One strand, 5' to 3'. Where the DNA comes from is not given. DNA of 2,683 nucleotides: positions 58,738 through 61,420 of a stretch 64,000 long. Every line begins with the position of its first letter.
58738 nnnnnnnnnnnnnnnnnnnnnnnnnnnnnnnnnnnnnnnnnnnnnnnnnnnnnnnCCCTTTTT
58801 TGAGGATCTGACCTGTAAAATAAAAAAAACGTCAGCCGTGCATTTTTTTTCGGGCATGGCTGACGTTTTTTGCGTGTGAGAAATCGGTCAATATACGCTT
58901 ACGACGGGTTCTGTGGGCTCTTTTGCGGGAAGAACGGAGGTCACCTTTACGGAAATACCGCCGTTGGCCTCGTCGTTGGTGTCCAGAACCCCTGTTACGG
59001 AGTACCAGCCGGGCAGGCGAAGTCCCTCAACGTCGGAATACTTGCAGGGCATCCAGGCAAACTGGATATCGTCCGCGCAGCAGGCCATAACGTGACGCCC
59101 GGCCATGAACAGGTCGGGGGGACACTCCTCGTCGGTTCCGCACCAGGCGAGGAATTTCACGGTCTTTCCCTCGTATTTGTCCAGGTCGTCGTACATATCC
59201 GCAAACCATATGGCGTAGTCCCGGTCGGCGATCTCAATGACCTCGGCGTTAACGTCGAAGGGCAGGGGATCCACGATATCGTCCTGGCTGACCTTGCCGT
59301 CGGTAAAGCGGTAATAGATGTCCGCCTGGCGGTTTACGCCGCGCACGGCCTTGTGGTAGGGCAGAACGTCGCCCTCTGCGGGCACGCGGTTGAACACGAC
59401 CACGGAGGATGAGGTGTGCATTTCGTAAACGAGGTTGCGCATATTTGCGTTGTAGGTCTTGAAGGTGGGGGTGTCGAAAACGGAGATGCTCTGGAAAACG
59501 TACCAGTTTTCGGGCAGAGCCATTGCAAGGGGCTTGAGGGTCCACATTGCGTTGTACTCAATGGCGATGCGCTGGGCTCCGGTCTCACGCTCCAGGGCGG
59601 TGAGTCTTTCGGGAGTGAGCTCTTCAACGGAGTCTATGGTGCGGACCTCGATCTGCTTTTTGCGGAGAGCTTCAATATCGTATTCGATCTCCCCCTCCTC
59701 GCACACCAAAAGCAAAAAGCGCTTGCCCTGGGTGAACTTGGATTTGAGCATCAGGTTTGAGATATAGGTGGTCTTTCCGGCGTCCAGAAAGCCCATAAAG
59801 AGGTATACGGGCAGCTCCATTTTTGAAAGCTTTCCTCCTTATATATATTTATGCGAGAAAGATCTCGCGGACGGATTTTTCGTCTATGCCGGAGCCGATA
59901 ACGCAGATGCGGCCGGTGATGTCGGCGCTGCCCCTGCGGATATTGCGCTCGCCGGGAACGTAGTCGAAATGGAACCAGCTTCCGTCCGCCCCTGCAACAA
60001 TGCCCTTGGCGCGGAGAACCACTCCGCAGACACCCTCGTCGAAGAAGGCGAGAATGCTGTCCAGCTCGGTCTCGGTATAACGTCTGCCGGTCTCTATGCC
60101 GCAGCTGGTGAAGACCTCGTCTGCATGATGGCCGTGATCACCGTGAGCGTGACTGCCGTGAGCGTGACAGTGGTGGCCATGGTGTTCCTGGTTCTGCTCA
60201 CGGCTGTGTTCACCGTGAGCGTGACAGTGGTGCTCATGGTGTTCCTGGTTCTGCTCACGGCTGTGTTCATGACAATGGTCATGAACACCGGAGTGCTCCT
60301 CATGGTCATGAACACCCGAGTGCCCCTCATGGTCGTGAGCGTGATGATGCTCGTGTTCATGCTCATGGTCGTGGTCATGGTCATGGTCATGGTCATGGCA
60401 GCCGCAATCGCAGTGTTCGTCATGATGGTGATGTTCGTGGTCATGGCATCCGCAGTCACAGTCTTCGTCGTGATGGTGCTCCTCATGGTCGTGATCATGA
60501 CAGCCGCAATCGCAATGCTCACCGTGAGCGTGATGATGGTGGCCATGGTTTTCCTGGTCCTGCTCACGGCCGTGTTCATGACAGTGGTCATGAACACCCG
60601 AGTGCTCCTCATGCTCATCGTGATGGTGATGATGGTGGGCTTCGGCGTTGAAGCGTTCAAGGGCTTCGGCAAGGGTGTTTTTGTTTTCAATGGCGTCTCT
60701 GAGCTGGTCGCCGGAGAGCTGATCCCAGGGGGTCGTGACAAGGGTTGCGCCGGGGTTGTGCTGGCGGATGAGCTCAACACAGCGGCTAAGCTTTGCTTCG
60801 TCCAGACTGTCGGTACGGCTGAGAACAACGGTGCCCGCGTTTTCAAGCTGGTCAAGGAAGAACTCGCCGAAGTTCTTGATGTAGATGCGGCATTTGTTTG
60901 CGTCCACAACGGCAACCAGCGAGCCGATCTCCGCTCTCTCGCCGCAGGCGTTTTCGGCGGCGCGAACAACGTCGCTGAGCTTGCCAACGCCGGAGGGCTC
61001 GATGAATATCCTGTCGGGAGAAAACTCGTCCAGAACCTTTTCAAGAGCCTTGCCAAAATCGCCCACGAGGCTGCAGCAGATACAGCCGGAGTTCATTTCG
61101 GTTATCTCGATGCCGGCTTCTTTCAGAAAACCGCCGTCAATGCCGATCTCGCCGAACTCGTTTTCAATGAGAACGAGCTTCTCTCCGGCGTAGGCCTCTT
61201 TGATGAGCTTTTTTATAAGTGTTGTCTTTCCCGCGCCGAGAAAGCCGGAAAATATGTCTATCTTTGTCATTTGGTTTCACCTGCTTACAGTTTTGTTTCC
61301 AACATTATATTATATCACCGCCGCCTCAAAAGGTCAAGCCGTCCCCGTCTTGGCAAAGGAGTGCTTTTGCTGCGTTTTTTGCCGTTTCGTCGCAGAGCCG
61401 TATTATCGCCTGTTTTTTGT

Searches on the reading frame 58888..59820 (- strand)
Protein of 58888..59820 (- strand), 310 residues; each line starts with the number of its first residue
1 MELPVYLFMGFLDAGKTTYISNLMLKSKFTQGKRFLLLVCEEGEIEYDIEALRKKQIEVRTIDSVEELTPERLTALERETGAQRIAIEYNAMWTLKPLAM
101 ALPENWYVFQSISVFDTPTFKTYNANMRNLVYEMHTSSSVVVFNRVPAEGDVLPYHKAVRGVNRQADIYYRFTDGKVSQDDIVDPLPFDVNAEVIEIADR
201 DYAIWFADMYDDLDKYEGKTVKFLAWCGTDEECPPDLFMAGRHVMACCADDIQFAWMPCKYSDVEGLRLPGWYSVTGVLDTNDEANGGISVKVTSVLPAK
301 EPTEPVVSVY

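Call 51: search_protein_families(library=pfam, proteins=[window:58888-59820:-], max_evalue=0.00001)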
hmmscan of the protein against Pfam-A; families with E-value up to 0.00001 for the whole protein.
window:58888-59820:- (310 aa): 2 families
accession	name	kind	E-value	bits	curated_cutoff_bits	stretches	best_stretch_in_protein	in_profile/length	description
PF21537.2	DUF1980_C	-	5.4e-14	52.5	25.9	1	190-307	19-139/141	DUF1980 C-terminal domain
PF02492.25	cobW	-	1.1e-06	28.8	20.7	1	4-147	1-154/180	CobW/HypB/UreG, nucleotide-binding domain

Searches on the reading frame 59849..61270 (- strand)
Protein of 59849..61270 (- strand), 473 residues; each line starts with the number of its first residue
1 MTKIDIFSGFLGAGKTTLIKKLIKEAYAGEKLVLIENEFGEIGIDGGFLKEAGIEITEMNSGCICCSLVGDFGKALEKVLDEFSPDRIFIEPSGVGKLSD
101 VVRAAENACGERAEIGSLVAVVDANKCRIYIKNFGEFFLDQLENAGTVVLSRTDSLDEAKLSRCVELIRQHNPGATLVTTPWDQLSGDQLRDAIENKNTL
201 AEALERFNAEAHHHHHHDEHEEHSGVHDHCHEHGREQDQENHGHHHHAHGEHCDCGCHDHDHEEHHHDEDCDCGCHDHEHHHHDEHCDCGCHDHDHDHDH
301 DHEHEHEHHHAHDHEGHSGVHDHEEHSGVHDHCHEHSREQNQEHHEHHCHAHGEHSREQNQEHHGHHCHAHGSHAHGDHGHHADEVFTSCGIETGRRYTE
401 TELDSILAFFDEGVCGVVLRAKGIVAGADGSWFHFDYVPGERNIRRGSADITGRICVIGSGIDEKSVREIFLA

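Call 52: search_protein_families(library=pfam, proteins=[window:59849-61270:-], max_evalue=0.00001)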
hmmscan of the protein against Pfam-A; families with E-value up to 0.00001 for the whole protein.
window:59849-61270:- (473 aa): 1 family
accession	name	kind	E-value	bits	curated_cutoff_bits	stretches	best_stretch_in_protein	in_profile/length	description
PF02492.25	cobW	-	2.2e-38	132.1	20.7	1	6-178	4-179/180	CobW/HypB/UreG, nucleotide-binding domain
